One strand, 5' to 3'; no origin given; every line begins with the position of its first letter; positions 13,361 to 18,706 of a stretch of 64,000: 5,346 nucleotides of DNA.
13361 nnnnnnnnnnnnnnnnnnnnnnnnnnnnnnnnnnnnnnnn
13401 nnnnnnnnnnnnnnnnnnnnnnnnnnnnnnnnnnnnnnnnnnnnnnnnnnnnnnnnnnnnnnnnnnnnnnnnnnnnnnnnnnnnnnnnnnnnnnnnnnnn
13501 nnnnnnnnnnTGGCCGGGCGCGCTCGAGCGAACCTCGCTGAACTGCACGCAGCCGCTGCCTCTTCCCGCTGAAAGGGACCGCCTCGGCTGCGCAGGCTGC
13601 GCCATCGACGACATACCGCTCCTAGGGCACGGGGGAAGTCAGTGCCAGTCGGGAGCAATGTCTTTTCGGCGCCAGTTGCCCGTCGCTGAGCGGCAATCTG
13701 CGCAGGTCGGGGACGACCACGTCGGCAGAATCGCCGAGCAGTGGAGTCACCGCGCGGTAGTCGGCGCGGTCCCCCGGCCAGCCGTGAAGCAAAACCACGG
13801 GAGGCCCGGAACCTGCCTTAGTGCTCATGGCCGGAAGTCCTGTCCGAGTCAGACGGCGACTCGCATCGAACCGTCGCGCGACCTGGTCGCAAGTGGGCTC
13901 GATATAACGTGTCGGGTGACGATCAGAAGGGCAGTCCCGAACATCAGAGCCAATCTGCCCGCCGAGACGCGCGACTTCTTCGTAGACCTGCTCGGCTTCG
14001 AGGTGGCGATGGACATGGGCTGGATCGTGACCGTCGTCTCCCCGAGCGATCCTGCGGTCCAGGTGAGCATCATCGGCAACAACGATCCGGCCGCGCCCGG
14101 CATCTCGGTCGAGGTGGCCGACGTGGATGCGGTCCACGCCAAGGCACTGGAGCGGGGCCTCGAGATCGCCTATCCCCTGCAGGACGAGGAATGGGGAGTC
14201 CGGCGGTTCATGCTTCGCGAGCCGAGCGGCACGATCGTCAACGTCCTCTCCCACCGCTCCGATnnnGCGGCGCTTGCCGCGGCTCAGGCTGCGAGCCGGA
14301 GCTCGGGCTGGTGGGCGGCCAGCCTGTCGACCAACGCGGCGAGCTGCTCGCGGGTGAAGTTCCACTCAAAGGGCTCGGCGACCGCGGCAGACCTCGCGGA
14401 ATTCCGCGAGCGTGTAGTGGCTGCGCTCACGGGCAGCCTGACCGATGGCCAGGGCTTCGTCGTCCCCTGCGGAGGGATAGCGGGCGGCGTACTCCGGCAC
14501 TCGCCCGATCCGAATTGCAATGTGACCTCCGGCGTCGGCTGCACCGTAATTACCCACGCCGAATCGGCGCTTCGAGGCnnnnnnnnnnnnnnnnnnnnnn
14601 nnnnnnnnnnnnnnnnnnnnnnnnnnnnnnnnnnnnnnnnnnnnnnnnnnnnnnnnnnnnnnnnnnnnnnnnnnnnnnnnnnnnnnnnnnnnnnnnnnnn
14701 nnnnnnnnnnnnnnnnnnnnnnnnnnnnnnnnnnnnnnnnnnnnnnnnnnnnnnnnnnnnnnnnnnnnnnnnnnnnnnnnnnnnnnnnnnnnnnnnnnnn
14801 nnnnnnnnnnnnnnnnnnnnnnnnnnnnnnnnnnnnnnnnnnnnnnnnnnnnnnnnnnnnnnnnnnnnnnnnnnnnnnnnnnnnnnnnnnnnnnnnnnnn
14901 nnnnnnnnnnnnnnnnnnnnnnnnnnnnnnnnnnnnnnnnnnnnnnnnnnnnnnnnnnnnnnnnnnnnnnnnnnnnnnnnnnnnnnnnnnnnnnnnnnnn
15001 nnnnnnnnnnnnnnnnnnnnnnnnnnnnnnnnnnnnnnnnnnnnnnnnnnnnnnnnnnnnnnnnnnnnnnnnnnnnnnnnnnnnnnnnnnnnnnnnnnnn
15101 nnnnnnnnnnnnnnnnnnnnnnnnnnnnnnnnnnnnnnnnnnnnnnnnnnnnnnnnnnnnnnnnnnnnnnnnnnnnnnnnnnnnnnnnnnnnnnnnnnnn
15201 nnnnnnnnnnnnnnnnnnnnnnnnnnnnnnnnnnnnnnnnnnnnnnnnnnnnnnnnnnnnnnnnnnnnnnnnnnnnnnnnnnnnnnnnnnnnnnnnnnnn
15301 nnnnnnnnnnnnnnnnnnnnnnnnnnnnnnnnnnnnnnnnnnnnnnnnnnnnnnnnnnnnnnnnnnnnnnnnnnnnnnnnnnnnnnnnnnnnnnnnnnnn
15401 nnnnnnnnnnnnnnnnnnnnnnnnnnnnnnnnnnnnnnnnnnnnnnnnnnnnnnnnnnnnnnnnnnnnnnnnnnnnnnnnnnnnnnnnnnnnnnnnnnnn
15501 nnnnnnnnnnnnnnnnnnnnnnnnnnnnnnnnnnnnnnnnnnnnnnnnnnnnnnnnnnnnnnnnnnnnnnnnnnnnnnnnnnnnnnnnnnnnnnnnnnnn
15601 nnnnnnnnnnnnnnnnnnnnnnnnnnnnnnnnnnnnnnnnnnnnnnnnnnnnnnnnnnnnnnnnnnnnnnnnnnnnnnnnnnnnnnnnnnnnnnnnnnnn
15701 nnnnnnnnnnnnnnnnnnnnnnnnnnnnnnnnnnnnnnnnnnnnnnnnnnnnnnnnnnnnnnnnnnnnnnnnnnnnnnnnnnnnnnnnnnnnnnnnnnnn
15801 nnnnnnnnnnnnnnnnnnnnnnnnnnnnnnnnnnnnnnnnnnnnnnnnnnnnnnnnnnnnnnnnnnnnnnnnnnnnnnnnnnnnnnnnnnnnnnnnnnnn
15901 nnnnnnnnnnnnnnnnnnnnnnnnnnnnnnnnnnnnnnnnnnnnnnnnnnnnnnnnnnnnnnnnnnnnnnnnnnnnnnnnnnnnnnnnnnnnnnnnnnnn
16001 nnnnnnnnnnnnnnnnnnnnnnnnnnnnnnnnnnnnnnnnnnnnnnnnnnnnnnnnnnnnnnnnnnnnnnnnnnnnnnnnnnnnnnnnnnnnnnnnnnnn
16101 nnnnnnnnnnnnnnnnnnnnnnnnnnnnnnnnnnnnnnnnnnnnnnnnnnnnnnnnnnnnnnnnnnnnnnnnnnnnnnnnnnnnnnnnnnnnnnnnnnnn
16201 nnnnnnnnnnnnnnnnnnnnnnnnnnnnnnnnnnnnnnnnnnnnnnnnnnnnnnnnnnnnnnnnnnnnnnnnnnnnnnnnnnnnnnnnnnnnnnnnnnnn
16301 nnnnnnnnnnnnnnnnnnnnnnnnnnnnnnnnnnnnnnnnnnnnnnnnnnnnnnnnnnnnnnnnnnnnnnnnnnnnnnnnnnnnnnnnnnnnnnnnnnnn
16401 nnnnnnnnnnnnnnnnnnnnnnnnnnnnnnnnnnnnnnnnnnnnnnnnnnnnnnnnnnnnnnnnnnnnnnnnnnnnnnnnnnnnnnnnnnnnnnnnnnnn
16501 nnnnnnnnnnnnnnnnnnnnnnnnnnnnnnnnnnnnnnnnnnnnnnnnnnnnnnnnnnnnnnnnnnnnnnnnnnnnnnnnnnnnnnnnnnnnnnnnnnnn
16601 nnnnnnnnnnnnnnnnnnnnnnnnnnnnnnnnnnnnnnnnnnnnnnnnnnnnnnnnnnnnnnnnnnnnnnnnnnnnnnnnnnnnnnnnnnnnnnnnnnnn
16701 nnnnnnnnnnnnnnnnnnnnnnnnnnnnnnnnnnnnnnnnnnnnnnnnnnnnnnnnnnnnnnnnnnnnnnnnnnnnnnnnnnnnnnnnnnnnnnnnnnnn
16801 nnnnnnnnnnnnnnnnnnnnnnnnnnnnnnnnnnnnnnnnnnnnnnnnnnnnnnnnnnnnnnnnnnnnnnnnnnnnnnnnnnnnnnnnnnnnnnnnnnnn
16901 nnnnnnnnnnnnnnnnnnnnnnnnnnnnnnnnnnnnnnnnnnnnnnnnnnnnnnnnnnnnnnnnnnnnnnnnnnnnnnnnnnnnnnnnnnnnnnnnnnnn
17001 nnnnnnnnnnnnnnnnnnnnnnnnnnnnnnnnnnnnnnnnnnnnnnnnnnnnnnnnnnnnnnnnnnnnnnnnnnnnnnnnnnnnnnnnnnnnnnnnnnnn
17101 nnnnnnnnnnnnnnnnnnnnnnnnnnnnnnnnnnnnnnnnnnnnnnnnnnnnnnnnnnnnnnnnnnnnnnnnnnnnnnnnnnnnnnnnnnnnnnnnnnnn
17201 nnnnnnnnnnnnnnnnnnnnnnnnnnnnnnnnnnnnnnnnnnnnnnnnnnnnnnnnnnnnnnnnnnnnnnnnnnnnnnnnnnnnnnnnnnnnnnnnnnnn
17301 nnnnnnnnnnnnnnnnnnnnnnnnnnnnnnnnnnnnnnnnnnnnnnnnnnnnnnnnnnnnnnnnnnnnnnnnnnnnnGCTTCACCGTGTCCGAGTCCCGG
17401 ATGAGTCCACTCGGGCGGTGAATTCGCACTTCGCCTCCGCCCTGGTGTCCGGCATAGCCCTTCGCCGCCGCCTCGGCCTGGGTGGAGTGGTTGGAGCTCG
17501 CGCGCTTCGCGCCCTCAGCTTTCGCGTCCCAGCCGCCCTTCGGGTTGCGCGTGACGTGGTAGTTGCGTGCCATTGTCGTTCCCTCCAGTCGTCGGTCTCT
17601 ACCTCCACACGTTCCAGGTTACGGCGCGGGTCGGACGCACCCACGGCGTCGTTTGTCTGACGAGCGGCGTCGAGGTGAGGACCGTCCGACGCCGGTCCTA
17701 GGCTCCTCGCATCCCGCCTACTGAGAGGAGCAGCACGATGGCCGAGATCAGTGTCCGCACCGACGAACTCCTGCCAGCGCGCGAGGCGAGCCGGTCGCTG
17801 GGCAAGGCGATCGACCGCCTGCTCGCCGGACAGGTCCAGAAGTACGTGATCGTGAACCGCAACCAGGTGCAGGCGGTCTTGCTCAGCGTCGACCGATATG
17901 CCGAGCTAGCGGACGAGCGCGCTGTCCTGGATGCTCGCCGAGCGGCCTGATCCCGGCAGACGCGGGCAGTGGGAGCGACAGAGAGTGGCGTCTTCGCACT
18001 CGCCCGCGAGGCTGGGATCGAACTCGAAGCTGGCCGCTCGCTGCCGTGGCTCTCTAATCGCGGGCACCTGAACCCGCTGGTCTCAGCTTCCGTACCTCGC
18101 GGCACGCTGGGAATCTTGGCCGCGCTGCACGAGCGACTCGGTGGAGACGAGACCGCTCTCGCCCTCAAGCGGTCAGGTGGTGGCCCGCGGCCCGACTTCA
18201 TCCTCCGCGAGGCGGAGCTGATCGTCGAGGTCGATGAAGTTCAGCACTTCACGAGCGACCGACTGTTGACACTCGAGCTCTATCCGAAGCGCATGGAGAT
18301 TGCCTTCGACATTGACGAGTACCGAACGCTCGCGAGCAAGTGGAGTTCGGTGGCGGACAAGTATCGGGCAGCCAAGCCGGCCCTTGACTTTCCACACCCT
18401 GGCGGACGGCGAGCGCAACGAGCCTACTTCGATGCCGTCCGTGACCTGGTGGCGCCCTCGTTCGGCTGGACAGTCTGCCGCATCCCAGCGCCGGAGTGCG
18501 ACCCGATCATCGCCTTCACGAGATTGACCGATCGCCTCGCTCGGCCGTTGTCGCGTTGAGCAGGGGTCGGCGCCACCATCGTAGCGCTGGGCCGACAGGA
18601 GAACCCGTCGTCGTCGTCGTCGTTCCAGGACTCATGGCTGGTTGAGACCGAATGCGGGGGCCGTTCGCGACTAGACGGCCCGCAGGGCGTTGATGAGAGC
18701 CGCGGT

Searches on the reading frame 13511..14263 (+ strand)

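Call 99: search_protein_families(library=pfam, proteins=[window:13511-14263:+], max_evalue=0.001)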
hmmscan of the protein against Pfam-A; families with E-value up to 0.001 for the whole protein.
window:13511-14263:+ (251 aa): 1 family
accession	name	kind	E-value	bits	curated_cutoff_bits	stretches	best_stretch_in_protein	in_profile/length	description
PF00903.31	Glyoxalase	-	4.4e-08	34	20.6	1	145-243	7-119/121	Glyoxalase/Bleomycin resistance protein/Dioxygenase superfamily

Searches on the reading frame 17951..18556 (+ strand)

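Call 99: search_protein_families(library=pfam, proteins=[window:17951-18556:+], max_evalue=0.001)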
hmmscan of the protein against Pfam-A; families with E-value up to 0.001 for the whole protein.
window:17951-18556:+ (202 aa): 1 family
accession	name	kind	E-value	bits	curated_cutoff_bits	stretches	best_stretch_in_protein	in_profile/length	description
PF23913.1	DUF7255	-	8.9e-08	32.4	27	1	60-180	3-137/156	Family of unknown function (DUF7255)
